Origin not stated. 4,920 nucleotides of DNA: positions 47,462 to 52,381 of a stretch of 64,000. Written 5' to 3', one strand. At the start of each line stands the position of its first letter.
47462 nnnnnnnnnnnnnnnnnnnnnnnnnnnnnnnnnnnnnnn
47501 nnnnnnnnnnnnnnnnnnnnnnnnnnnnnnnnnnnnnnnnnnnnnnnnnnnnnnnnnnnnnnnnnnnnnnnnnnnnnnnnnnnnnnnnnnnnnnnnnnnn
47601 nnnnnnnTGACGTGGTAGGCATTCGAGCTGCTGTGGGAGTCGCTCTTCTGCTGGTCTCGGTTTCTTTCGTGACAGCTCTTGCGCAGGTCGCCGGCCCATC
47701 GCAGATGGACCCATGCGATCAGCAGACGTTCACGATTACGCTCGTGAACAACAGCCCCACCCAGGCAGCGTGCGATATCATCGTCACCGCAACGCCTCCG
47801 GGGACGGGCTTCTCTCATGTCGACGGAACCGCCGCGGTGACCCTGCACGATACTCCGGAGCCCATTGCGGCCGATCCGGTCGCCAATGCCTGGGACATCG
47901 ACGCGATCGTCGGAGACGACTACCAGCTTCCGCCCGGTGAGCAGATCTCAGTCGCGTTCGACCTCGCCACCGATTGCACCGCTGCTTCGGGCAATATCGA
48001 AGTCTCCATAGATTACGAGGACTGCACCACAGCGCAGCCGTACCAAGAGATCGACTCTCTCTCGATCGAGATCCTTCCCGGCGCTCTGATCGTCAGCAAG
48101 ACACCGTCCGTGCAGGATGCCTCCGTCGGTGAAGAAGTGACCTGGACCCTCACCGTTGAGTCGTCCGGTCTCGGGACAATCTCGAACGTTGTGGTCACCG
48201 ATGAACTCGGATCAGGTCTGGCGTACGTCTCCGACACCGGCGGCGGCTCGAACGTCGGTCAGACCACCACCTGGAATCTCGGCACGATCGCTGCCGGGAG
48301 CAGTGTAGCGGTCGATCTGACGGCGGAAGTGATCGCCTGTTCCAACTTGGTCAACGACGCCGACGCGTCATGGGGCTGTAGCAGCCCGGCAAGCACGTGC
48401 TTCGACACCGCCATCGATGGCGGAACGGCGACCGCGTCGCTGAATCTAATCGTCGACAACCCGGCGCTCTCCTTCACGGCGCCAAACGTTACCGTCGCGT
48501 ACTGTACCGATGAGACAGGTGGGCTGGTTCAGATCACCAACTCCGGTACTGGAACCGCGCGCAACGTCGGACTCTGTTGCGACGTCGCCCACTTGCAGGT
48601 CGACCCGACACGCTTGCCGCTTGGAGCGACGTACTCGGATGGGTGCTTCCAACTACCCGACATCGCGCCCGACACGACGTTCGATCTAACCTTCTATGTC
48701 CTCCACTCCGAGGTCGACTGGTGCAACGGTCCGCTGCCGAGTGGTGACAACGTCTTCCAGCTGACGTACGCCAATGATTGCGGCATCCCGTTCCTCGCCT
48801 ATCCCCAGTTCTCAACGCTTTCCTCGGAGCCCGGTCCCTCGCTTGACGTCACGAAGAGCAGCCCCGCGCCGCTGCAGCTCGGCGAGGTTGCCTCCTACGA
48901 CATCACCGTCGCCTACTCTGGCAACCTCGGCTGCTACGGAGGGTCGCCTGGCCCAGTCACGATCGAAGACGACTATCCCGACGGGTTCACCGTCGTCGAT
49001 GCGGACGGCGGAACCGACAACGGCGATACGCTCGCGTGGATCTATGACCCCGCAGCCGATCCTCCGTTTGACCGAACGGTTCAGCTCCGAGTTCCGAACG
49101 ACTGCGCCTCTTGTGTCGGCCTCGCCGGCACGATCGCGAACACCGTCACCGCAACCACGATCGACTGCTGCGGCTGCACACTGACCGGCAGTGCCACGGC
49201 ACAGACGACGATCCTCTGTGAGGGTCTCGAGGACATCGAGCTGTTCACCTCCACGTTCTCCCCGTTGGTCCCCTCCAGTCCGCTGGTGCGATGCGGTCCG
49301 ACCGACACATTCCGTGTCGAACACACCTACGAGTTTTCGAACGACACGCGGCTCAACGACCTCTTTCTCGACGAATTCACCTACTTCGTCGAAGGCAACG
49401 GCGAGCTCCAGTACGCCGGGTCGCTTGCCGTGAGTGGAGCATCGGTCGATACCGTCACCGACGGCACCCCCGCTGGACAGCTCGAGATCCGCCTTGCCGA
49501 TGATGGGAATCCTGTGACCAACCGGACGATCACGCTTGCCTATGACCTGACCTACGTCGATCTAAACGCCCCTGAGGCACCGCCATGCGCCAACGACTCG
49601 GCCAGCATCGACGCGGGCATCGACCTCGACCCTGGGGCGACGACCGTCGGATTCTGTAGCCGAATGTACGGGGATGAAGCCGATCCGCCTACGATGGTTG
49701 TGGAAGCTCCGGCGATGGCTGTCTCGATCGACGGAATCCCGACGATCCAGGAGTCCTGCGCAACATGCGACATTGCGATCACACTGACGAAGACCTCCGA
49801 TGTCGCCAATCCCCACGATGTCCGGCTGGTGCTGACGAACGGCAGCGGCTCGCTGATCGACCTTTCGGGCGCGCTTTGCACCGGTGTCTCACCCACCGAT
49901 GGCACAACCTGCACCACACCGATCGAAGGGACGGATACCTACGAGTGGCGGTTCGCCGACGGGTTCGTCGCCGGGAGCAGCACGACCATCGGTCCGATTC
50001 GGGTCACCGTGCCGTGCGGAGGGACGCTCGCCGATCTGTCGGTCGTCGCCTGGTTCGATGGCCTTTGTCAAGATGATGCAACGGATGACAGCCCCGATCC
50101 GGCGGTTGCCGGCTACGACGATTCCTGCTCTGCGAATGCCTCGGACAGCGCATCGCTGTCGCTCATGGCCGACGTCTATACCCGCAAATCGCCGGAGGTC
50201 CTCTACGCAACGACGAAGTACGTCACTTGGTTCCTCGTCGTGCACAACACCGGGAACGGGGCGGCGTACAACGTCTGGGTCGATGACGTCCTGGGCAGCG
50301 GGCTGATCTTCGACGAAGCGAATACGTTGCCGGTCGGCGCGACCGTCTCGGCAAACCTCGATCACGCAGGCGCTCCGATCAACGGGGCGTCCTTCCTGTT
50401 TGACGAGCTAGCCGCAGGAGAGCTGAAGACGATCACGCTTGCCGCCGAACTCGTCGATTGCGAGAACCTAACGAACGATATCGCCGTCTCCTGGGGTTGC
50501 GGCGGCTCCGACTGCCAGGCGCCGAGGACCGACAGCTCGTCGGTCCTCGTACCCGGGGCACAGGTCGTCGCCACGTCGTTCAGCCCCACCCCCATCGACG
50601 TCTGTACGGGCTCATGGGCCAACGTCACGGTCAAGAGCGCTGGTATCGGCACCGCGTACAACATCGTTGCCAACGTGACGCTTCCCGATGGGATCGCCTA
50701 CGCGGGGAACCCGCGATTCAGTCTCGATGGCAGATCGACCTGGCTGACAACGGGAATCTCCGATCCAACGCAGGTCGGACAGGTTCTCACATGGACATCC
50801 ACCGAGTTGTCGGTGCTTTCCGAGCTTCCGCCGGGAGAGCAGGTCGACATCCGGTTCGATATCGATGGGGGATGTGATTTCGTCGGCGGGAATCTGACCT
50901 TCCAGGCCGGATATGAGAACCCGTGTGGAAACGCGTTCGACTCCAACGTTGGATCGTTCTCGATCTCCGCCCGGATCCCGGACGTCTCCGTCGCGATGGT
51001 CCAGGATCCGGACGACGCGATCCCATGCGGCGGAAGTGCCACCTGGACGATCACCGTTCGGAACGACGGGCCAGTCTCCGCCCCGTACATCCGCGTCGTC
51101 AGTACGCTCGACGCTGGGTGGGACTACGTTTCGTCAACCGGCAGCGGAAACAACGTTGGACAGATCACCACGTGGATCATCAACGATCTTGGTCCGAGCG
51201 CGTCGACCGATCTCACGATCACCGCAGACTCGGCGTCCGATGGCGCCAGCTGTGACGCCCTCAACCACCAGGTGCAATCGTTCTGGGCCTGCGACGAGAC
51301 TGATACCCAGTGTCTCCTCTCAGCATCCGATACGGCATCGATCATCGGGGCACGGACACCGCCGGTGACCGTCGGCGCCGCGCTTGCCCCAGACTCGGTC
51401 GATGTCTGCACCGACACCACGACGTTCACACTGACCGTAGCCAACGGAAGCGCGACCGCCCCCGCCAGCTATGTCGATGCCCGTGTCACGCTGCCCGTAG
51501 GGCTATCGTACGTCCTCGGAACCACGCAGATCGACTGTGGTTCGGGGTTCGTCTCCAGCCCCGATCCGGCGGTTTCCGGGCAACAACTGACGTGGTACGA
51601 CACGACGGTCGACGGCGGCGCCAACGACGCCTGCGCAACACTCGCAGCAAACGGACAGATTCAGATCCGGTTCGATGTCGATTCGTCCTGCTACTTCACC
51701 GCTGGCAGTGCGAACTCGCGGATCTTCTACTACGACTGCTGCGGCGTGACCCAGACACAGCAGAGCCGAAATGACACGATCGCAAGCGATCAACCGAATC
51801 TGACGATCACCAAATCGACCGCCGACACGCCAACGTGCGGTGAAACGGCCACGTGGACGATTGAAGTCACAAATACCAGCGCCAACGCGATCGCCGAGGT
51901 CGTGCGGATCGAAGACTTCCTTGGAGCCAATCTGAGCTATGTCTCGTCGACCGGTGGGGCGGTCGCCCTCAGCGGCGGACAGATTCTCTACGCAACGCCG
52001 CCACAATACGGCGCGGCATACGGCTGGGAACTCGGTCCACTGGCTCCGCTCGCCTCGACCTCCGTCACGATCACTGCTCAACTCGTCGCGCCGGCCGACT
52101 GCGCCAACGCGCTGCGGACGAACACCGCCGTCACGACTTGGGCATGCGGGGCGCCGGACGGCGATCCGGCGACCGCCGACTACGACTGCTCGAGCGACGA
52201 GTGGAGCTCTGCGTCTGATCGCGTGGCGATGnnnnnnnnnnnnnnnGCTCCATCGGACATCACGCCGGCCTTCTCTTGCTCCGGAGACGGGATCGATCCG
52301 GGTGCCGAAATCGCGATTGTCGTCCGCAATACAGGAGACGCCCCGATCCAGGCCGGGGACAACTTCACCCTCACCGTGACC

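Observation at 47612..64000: Unlisted giant gene: at least 5,463 codons open from GTG 47612 to the window edge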

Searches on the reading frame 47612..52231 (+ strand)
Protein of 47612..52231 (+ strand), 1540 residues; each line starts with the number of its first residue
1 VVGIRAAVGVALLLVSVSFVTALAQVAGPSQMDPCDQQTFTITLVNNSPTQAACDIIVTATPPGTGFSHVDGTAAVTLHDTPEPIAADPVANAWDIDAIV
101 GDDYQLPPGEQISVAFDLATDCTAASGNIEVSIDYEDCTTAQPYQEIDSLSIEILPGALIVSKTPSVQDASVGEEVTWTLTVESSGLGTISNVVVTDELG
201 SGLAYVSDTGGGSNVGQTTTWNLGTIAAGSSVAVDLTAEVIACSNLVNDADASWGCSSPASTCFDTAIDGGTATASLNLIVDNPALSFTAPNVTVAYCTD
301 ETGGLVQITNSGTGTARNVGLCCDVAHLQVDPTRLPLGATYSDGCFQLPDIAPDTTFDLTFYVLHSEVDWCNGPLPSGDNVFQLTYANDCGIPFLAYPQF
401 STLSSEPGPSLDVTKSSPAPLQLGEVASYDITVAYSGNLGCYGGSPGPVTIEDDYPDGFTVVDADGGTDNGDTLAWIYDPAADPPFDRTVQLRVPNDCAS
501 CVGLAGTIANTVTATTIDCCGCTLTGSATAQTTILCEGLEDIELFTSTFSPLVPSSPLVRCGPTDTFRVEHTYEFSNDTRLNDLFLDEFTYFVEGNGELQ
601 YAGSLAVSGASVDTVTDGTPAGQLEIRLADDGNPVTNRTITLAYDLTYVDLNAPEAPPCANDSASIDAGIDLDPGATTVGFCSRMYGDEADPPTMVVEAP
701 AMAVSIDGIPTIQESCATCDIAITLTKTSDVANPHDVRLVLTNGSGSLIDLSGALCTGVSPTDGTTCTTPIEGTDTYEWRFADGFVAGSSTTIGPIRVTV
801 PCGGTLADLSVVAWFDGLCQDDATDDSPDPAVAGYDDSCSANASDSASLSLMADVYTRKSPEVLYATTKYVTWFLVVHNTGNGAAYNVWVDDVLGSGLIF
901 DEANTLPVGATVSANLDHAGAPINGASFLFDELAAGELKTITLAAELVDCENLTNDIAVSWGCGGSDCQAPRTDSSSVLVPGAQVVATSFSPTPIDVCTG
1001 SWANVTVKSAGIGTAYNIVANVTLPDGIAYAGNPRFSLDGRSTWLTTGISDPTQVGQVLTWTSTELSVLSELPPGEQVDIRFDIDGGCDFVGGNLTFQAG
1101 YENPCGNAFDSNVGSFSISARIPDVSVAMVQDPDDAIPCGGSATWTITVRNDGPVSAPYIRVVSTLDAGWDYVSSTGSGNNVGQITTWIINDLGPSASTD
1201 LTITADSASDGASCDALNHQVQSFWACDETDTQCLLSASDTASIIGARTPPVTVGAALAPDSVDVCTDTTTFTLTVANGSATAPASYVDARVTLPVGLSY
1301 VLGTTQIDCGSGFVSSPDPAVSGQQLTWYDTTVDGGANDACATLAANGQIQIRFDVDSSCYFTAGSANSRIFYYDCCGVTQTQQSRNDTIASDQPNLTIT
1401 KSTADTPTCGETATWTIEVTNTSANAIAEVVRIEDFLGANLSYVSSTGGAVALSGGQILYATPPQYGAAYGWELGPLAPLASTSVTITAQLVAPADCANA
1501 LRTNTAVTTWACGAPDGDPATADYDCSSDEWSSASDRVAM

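Call 37: search_protein_families(library=ncbifam, proteins=[window:47612-52231:+], max_evalue=0.01)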
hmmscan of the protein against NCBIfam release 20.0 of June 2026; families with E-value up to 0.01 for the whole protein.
window:47612-52231:+ (1540 aa): 2 families
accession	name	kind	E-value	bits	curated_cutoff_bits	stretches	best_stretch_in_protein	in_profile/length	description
TIGR01451.2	B_ant_repeat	repeat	1.3e-25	89.2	24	3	163-209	1-47/53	DUF11 type repeat protein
TIGR04226.1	RrgB_K2N_iso_D2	domain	5.6e-11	43.4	30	1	168-239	15-86/123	isopeptide-forming domain-containing fimbrial protein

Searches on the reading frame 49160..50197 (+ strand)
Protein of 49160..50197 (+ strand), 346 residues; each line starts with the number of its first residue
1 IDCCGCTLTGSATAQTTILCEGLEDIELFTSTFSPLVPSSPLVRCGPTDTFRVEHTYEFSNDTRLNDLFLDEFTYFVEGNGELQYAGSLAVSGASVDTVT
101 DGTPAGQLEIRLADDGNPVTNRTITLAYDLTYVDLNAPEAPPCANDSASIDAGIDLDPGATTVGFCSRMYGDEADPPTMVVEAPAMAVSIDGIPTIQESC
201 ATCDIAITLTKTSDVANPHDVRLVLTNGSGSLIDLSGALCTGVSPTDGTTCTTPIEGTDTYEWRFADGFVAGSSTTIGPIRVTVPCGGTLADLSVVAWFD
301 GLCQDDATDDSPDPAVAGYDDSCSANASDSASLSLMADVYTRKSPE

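Call 73: predict_structure(alignment_id=A3)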
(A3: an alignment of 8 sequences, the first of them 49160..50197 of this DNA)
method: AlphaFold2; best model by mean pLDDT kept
length: 346 residues; sequences in the alignment: 8
mean_pLDDT: 67.8   pTM: 0.54
mean pLDDT of the five models: 67.8, 67.3, 66.7, 66.6, 64.6
residues with pLDDT >= 90: 37; 70-90: 139; 50-70: 85; < 50: 85
segments of 3 or more residues with pLDDT < 50: 1-24, 37-47, 135-143, 161-168, 306-317, 324-332, 342-346
pLDDT, mean of each block of 10 residues (from residue 1): 34 38 54 53 45 80 82 83 84 94 88 90 88 51 57 70 47 55 67 71 87 66 84 89 76 88 74 78 81 78 49 45 42 57 37
secondary structure, 60 per line:
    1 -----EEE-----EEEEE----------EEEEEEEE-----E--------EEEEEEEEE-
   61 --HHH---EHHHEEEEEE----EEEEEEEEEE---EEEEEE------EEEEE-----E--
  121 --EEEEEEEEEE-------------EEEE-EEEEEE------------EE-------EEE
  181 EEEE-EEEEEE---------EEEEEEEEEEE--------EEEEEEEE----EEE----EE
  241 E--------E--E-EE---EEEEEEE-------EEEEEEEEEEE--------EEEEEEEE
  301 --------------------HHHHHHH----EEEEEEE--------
elements in order: E6-8 E14-18 E29-36 E51-59 E73-78 E83-92 E96-101 E108-112 E123-132 E146-149 E151-156 E178-184 E186-191 E201-211 E220-227 E232-234 E239-241 E260-266 E274-284 E293-300 H321-327 E332-338

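Call 78: fold_search(model_id=the predicted structure, library=pdb)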
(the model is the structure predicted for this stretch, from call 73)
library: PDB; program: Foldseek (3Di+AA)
matches with E <= 10: 1375; with E <= 0.001: 97
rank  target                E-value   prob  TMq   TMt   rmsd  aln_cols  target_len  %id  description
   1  4ofq_A                4.0e-08  1.00  0.39  0.40   8.3       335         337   12  Structure of the C-terminal domain of the Streptococcus pyogenes antigen I/II-family protein AspA (released 2014-03-12)
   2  4ofq_B                5.5e-08  1.00  0.37  0.38   8.6       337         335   12  Structure of the C-terminal domain of the Streptococcus pyogenes antigen I/II-family protein AspA (released 2014-03-12)
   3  5dza                  1.9e-07  1.00  0.36  0.39   9.1       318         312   12  Streptococcus agalactiae AgI/II polypeptide BspA C terminal domain (WT) (released 2016-06-22)
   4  5fx8_U                4.1e-07  1.00  0.27  0.29  14.8       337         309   11  Complete structure of manganese lipoxygenase of Gaeumannomyces graminis and partial structure of zonadhesin of Komagat (released 2016-06-22)
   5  5dz9                  6.1e-07  1.00  0.36  0.37   8.5       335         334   11  Streptococcus agalactiae AgI/II polypeptide BspA C-terminal domain (Mut) (released 2016-06-22)
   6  2wza                  6.5e-07  1.00  0.39  0.39   8.5       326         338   11  Two intramolecular isopeptide bonds are identified in the crystal structure of the Streptococcus gordonii SspB C-termina (released 2010-02-16)
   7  7l0o_B                7.2e-07  1.00  0.40  0.31   7.8       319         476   12  Streptococcus gordonii C123 Domain(s)-Structural and Functional Analysis (released 2021-09-08)
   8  4b60_B                7.7e-07  1.00  0.20  0.23  18.1       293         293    9  Structure of rFnBPA(189-505) in complex with fibrinogen gamma chain C- terminal peptide (released 2013-10-09)
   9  4b5z                  7.7e-07  1.00  0.22  0.24  18.4       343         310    8  Structure of the apo-rFnBPA(189-505) from Staphylococcus aureus (released 2013-10-09)
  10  4z23                  9.1e-07  1.00  0.38  0.41   8.2       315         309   11  BspA_C_WT (released 2016-06-29)
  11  1r19_C                1.0e-06  1.00  0.24  0.27  17.5       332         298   10  Crystal Structure Analysis of S.epidermidis adhesin SdrG binding to Fibrinogen (Apo structure) (released 2003-10-28)
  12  8xen_A                1.1e-06  1.00  0.25  0.12  12.5       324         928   10  Cryo-EM structure of integrin ITGAV/ITGB3 complex, conformation 4 (released 2024-12-18)
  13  4g1e_A                1.2e-06  1.00  0.24  0.11  14.2       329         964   10  Crystal structure of integrin alpha V beta 3 with coil-coiled tag. (released 2012-12-12)
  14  5es4_A                1.3e-06  1.00  0.27  0.11  13.5       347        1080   10  RE-REFINEMENT OF INTEGRIN ALPHAXBETA2 ECTODOMAIN IN THE CLOSED/BENT CONFORMATION (released 2016-03-02)
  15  4b60_A                2.6e-06  1.00  0.25  0.28  18.6       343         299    8  Structure of rFnBPA(189-505) in complex with fibrinogen gamma chain C- terminal peptide (released 2013-10-09)
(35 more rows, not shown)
